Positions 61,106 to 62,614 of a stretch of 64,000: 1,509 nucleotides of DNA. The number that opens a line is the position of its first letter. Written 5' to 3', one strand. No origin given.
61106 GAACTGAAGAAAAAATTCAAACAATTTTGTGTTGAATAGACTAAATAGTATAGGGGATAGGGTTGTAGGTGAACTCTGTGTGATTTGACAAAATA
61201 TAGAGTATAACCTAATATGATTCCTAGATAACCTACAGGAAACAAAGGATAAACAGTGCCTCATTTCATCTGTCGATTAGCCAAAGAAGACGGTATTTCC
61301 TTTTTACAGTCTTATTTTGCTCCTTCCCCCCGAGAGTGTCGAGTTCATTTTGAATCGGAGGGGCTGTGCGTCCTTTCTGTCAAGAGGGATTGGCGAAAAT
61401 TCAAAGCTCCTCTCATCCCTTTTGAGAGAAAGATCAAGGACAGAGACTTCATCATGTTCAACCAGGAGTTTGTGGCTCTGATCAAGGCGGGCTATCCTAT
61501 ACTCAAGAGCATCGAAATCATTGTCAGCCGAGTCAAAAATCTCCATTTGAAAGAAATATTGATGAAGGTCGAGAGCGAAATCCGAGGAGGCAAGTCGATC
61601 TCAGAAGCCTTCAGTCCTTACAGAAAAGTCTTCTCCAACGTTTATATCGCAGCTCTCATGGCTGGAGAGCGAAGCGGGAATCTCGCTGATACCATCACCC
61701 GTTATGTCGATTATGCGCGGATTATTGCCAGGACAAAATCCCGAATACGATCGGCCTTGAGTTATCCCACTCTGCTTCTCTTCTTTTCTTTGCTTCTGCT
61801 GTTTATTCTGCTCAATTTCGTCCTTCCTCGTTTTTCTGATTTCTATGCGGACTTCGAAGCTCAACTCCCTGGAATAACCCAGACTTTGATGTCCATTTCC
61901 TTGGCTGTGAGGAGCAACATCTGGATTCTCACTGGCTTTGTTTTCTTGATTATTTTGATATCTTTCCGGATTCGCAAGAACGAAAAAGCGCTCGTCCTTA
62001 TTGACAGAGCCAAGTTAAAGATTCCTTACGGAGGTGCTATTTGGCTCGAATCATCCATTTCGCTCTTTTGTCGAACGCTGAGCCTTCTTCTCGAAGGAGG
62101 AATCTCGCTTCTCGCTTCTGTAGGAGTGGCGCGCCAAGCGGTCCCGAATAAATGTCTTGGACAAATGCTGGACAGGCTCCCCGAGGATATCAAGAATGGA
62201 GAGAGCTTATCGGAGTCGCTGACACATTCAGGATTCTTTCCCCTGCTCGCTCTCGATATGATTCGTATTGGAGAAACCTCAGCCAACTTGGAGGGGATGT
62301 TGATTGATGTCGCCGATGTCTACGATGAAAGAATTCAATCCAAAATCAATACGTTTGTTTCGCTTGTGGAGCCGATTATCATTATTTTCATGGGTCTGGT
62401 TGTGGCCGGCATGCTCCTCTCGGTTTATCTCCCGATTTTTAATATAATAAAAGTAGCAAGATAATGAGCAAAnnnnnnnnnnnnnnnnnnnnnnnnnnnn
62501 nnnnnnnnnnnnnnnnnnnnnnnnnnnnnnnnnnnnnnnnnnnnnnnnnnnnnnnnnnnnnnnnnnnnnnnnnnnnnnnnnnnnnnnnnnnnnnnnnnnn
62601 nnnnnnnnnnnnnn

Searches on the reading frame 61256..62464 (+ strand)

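Call 69: search_protein_families(library=pfam, proteins=[window:61256-62464:+], max_evalue=0.00001)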
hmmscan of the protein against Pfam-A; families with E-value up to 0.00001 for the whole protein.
window:61256-62464:+ (402 aa): 1 family
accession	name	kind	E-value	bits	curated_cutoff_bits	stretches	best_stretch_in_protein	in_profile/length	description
PF00482.28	T2SSF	-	6.2e-51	172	25.2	2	271-393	1-125/125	Type II secretion system (T2SS), protein F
